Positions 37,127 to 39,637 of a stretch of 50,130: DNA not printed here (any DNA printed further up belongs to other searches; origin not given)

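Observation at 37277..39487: GRE-1 has a Cys-Asn-Trp loop instead of the usual Cys-x-Glu or Cys-Cys and is unusually short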

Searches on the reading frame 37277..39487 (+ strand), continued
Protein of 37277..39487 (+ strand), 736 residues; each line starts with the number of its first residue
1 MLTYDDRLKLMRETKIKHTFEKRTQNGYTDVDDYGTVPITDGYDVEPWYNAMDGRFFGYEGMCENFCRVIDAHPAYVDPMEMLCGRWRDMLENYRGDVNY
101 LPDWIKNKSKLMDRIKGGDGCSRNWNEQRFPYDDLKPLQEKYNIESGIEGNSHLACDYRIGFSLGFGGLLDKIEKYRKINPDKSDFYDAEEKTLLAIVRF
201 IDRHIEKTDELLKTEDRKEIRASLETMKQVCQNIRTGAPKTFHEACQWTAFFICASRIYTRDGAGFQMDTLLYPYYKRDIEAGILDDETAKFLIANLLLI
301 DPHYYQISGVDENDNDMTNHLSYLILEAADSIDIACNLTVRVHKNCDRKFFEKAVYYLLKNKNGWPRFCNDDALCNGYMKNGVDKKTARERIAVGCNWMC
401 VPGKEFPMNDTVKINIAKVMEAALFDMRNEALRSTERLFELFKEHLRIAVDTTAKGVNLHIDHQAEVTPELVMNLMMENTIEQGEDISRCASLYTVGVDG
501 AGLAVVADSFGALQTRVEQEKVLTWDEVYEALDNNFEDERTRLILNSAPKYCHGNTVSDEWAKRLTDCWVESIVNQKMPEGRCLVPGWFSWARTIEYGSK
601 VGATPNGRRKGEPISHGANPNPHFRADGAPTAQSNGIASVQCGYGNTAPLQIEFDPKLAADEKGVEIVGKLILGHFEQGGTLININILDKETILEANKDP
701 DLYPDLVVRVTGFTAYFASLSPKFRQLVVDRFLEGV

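Call 57: search_protein_families(library=ncbifam, proteins=[L001:5005-6306:+, L001:6299-7093:+, L001:7090-8160:+, L001:8157-9257:+, L001:12320-13756:+, L025:4783-5880:+, L025:5899-6978:+, L025:6971-8122:+, L025:8156-9250:+], max_evalue=0.00001)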
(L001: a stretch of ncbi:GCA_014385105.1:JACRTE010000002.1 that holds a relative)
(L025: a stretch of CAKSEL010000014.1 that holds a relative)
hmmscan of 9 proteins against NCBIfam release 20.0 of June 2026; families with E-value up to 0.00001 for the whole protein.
L001:5005-6306:+ (433 aa): 5 families
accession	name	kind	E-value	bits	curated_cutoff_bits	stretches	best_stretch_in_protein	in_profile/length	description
NF040723.1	UDP-GlcNAcDh_Arch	equivalog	4.7e-18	65.7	450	1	1-145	1-142/302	UDP-N-acetylglucosamine 3-dehydrogenase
TIGR04380.1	myo_inos_iolG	equivalog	4.6e-11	42.2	355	1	1-118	2-119/330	inositol 2-dehydrogenase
NF008607.0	PRK11579.1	subfamily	9.2e-10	38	330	1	1-151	5-152/346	oxidoreductase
NF052479.1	LevoglcsnDh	equivalog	1.4e-09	37.1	650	1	28-154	39-164/386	levoglucosan dehydrogenase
NF058561.1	BT_2158_fam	equivalog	8.7e-07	27.9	750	1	2-116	35-149/487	glycoside 3-dehydrogenase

L001:6299-7093:+ (264 aa): 7 families
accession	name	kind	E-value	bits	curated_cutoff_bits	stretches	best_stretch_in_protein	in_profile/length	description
TIGR03234.1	OH-pyruv-isom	equivalog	4.3e-46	157.3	353.45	1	11-258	3-253/254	hydroxypyruvate isomerase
NF043033.1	OxoTetrIsom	equivalog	4.4e-40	138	325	1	12-255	5-247/251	2-oxo-tetronate isomerase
NF007444.0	PRK09997.1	equivalog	9.5e-38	130.1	465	1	9-248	2-244/258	hydroxypyruvate isomerase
NF041099.2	keto_glucon_epim_IolO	equivalog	7.1e-20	71.4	300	1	24-245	23-246/269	5-keto-L-gluconate epimerase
NF007441.0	PRK09989.1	equivalog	3.9e-17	62.9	412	1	13-258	6-254/258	HPr family phosphocarrier protein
NF051856.1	PsicseEpim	equivalog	4.6e-13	49.6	300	1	126-244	129-244/287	D-psicose 3-epimerase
NF007360.0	PRK09856.1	equivalog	2.4e-06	27.3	305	1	83-245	79-248/276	fructoselysine 3-epimerase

L001:7090-8160:+ (356 aa): 7 families
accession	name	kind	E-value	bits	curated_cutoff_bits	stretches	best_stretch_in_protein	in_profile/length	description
NF040723.1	UDP-GlcNAcDh_Arch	equivalog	2e-29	103.1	450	1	2-204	1-189/302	UDP-N-acetylglucosamine 3-dehydrogenase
NF052479.1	LevoglcsnDh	equivalog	2.9e-29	102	650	1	3-256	5-264/386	levoglucosan dehydrogenase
TIGR04380.1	myo_inos_iolG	equivalog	1.7e-24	86.4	355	1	1-212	1-205/330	inositol 2-dehydrogenase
NF007574.0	PRK10206.1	equivalog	6.6e-18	64.9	352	1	2-209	3-205/345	oxidoreductase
NF008607.0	PRK11579.1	subfamily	3.2e-17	62.6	330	1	2-200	5-198/346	oxidoreductase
NF052679.1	InsChiInosDhIolG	equivalog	1.5e-14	53.8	540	1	2-211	3-204/343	bifunctional inositol 2-dehydrogenase/D-chiro-inositol 1-dehydrogenase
NF041392.1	XylDh_Gfo6_Halo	equivalog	2e-14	53.2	350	1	2-191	17-212/350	D-xylose 1-dehydrogenase Gfo6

L001:8157-9257:+ (366 aa): 4 families
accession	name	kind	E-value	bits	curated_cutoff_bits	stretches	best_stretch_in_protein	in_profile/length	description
NF040723.1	UDP-GlcNAcDh_Arch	equivalog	1.1e-13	51.4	450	1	3-160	1-143/302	UDP-N-acetylglucosamine 3-dehydrogenase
TIGR04380.1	myo_inos_iolG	equivalog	1.2e-09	37.5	355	1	57-163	43-150/330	inositol 2-dehydrogenase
NF052479.1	LevoglcsnDh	equivalog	1.5e-08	33.7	650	1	63-162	59-158/386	levoglucosan dehydrogenase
NF041392.1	XylDh_Gfo6_Halo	equivalog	1.1e-07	31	350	1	66-162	71-167/350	D-xylose 1-dehydrogenase Gfo6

L001:12320-13756:+ (478 aa): 0 families

L025:4783-5880:+ (365 aa): 7 families
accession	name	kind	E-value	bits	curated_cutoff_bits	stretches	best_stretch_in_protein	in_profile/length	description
NF052479.1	LevoglcsnDh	equivalog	3.5e-19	68.7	650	1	35-275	39-289/386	levoglucosan dehydrogenase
TIGR04380.1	myo_inos_iolG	equivalog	6.2e-19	68.1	355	1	7-282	3-259/330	inositol 2-dehydrogenase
NF040723.1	UDP-GlcNAcDh_Arch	equivalog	3.6e-14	53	450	1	7-346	2-294/302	UDP-N-acetylglucosamine 3-dehydrogenase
NF052679.1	InsChiInosDhIolG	equivalog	3.3e-11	42.8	540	1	7-163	4-159/343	bifunctional inositol 2-dehydrogenase/D-chiro-inositol 1-dehydrogenase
NF007574.0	PRK10206.1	equivalog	1.4e-08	34.1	352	1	7-203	4-192/345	oxidoreductase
NF041392.1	XylDh_Gfo6_Halo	equivalog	5.3e-08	32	350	1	7-289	18-289/350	D-xylose 1-dehydrogenase Gfo6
NF008607.0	PRK11579.1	subfamily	6.6e-08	31.9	330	1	7-207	6-198/346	oxidoreductase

L025:5899-6978:+ (359 aa): 6 families
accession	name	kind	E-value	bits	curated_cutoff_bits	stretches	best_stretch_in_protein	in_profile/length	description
NF040723.1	UDP-GlcNAcDh_Arch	equivalog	2.4e-20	73.3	450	1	4-292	1-256/302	UDP-N-acetylglucosamine 3-dehydrogenase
NF052479.1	LevoglcsnDh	equivalog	3.6e-12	45.7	650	1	68-224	67-216/386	levoglucosan dehydrogenase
TIGR04380.1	myo_inos_iolG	equivalog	1.5e-09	37.2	355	1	54-248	43-229/330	inositol 2-dehydrogenase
NF041392.1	XylDh_Gfo6_Halo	equivalog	3.9e-07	29.2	350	1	80-246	89-251/350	D-xylose 1-dehydrogenase Gfo6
NF007574.0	PRK10206.1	equivalog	4e-07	29.4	352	1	7-158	6-150/345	oxidoreductase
NF008607.0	PRK11579.1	subfamily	4.9e-06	25.8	330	1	64-155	54-146/346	oxidoreductase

L025:6971-8122:+ (383 aa): 9 families
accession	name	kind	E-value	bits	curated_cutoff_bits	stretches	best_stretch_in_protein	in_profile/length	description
NF040723.1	UDP-GlcNAcDh_Arch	equivalog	3.8e-26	92.3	450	1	18-232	1-198/302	UDP-N-acetylglucosamine 3-dehydrogenase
TIGR04380.1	myo_inos_iolG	equivalog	4.7e-25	88.2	355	1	17-217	1-192/330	inositol 2-dehydrogenase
NF052479.1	LevoglcsnDh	equivalog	1.2e-21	76.9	650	1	15-228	1-219/386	levoglucosan dehydrogenase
NF008607.0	PRK11579.1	subfamily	5.2e-18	65.1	330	1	16-216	3-196/346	oxidoreductase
NF007574.0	PRK10206.1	equivalog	1.7e-16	60.3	352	1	18-210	3-188/345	oxidoreductase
NF041392.1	XylDh_Gfo6_Halo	equivalog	2.9e-15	55.9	350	1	13-164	12-163/350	D-xylose 1-dehydrogenase Gfo6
NF052679.1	InsChiInosDhIolG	equivalog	2.3e-13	49.9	540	1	18-166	3-150/343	bifunctional inositol 2-dehydrogenase/D-chiro-inositol 1-dehydrogenase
NF058563.1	BT_2159_fam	equivalog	4.1e-12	45.8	650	1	19-210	2-184/350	disaccharide 3-dehydrogenase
NF058561.1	BT_2158_fam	equivalog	7.7e-11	41.2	750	1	8-164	26-177/487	glycoside 3-dehydrogenase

L025:8156-9250:+ (364 aa): 3 families
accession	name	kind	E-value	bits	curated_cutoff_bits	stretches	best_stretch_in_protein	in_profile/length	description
NF040723.1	UDP-GlcNAcDh_Arch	equivalog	3.3e-10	40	450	1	53-156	38-140/302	UDP-N-acetylglucosamine 3-dehydrogenase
NF052479.1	LevoglcsnDh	equivalog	1.2e-07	30.8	650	1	62-136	59-133/386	levoglucosan dehydrogenase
NF041392.1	XylDh_Gfo6_Halo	equivalog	8e-07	28.2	350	1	64-256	70-248/350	D-xylose 1-dehydrogenase Gfo6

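Call 60: find_encoding_contigs(protein=P0002, flank=10000, max_places=2)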
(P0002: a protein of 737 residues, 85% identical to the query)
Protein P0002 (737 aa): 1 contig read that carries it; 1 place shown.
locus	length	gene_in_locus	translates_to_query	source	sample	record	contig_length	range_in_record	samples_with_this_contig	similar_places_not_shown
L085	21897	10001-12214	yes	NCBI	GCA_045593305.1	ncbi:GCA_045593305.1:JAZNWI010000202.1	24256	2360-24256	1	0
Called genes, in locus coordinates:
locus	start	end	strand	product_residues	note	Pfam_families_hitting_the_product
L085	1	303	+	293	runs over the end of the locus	PF00165:HTH_AraC, PF12833:HTH_18, PF00165:HTH_AraC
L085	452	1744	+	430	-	PF01408:GFO_IDH_MocA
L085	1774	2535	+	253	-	PF01261:AP_endonuc_2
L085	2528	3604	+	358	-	PF01408:GFO_IDH_MocA, PF02894:GFO_IDH_MocA_C, PF22725:GFO_IDH_MocA_C3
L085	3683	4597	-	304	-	PF02311:AraC_binding (weak), PF00165:HTH_AraC (weak), PF12833:HTH_18, PF00165:HTH_AraC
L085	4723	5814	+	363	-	PF01408:GFO_IDH_MocA, PF02894:GFO_IDH_MocA_C, PF22725:GFO_IDH_MocA_C3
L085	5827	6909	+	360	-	PF01408:GFO_IDH_MocA, PF22725:GFO_IDH_MocA_C3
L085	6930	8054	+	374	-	PF01408:GFO_IDH_MocA, PF02894:GFO_IDH_MocA_C, PF22725:GFO_IDH_MocA_C3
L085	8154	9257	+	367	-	PF01408:GFO_IDH_MocA, PF22725:GFO_IDH_MocA_C3, PF02894:GFO_IDH_MocA_C (weak)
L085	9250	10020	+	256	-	PF13353:Fer4_12, PF04055:Radical_SAM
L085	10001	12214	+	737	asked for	PF02901:PFL-like, PF01228:Gly_radical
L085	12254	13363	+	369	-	PF00150:Cellulase, PF02836:Glyco_hydro_2_C (weak)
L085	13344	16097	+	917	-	-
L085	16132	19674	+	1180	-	-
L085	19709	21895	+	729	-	?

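Call 61: find_encoding_contigs(protein=window:37277-39487:+, flank=10000, max_places=3)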
Protein window:37277-39487:+ (736 aa): no gene with exactly this product is on record in the collection.

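Call 65: find_encoding_contigs(protein=P0125, flank=8000, max_places=3)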
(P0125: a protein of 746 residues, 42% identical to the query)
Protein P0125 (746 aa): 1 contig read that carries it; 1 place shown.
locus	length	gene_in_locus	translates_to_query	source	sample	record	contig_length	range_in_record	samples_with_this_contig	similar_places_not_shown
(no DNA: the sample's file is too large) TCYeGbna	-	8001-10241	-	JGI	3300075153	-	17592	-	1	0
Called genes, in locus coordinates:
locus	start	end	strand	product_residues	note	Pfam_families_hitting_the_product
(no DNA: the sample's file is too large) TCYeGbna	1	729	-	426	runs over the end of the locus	-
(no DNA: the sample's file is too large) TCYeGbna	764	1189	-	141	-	PF02517:Rce1-like (weak)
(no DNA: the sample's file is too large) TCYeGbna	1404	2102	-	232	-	PF19845:DUF6320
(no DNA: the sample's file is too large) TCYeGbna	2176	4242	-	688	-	PF00041:fn3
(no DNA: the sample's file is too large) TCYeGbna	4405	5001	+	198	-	PF02622:DUF179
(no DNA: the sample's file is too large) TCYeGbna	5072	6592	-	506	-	PF00089:Trypsin, PF13365:Trypsin_2, PF14685:PDZ_Tricorn (faint), PF13180:PDZ_2, PF17820:PDZ_6, PF00595:PDZ, PF13180:PDZ_2, PF17820:PDZ_6, +1 more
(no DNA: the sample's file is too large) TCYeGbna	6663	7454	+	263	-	-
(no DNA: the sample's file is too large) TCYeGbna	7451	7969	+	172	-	PF14512:TM1586_NiRdase (faint), PF00881:Nitroreductase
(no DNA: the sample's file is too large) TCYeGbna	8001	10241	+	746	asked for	PF02901:PFL-like, PF01228:Gly_radical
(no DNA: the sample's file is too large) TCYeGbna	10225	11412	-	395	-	PF01208:URO-D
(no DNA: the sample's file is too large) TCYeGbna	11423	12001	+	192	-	PF13489:Methyltransf_23 (weak), PF01209:Ubie_methyltran, PF13847:Methyltransf_31, PF08241:Methyltransf_11, PF08242:Methyltransf_12, PF13649:Methyltransf_25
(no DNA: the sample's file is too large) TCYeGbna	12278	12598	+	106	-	PF03551:PadR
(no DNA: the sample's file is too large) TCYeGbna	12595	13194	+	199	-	PF22564:HAAS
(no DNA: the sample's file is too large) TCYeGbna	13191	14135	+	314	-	PF13349:DUF4097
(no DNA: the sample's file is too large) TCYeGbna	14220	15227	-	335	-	PF00849:PseudoU_synth_2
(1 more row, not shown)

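Call 66: find_encoding_contigs(protein=P0149, flank=8000, max_places=3)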
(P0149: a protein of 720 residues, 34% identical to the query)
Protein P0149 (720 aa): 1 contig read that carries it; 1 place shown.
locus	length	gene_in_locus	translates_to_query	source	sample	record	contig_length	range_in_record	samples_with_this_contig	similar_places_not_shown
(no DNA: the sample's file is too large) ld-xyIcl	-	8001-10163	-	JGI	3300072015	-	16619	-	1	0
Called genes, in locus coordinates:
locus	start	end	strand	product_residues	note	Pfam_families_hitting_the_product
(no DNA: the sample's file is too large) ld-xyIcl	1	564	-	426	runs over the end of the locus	PF01547:SBP_bac_1, PF13416:SBP_bac_8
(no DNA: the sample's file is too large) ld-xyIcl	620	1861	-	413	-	PF22168:DIP2311-like_C (weak), PF00480:ROK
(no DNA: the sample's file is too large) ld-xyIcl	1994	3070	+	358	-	PF22244:GCE_fung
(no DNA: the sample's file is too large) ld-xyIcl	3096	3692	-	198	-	PF06161:DUF975, PF06790:UPF0259 (weak), PF06161:DUF975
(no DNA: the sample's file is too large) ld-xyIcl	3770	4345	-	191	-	PF08757:CotH (weak)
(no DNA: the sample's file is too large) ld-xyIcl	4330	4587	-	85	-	-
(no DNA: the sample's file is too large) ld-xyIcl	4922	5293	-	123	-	PF09359:VTC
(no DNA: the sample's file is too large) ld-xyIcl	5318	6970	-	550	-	PF00664:ABC_membrane, PF00005:ABC_tran, PF02463:SMC_N (faint)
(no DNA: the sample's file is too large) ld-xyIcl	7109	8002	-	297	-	-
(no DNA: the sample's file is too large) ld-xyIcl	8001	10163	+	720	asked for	PF02901:PFL-like, PF01228:Gly_radical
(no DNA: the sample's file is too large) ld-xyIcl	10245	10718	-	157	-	PF07308:DUF1456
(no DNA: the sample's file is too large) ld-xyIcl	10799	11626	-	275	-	-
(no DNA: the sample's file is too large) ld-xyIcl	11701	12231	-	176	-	-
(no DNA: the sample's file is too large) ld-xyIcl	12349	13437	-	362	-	PF00180:Iso_dh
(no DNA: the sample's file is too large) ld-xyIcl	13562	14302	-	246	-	PF02353:CMAS (weak), PF13489:Methyltransf_23, PF03848:TehB (weak), PF13847:Methyltransf_31, PF08241:Methyltransf_11, PF08242:Methyltransf_12, PF13649:Methyltransf_25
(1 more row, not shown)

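Call 67: find_encoding_contigs(protein=P0153, flank=8000, max_places=3)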
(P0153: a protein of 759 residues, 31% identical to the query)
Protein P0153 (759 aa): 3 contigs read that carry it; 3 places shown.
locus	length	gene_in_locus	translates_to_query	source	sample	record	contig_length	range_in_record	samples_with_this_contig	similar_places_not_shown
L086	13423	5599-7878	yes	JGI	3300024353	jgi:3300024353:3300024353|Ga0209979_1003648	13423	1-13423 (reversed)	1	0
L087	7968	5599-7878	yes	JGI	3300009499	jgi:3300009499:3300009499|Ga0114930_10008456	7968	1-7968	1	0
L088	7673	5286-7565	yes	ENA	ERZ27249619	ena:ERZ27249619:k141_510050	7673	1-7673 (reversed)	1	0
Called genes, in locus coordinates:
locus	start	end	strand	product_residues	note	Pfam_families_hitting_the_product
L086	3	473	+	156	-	?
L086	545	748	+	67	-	PF04198:Sugar-bind (weak)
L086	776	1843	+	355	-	PF01658:Inos-1-P_synth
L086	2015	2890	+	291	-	PF01073:3Beta_HSD, PF01370:Epimerase, PF02719:Polysacc_synt_2 (weak), PF04321:RmlD_sub_bind, PF13460:NAD_binding_10 (weak), PF16363:GDP_Man_Dehyd, PF07993:NAD_binding_4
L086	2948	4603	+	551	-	PF28492:Beta_helix_4, PF05048:NosD, PF13229:Beta_helix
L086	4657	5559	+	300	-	PF13353:Fer4_12, PF04055:Radical_SAM, PF00037:Fer4, PF12837:Fer4_6 (weak), PF13237:Fer4_10 (weak), PF14697:Fer4_21 (weak), PF12838:Fer4_7, PF13187:Fer4_9 (weak), +5 more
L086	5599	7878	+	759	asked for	PF02901:PFL-like, PF01228:Gly_radical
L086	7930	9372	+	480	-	PF13229:Beta_helix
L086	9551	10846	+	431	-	PF01547:SBP_bac_1, PF13416:SBP_bac_8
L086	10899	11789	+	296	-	PF00528:BPD_transp_1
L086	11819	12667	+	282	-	PF00528:BPD_transp_1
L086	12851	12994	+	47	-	-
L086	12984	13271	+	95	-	-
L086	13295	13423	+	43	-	?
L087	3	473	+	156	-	?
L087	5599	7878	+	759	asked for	PF02901:PFL-like, PF01228:Gly_radical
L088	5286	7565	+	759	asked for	PF02901:PFL-like, PF01228:Gly_radical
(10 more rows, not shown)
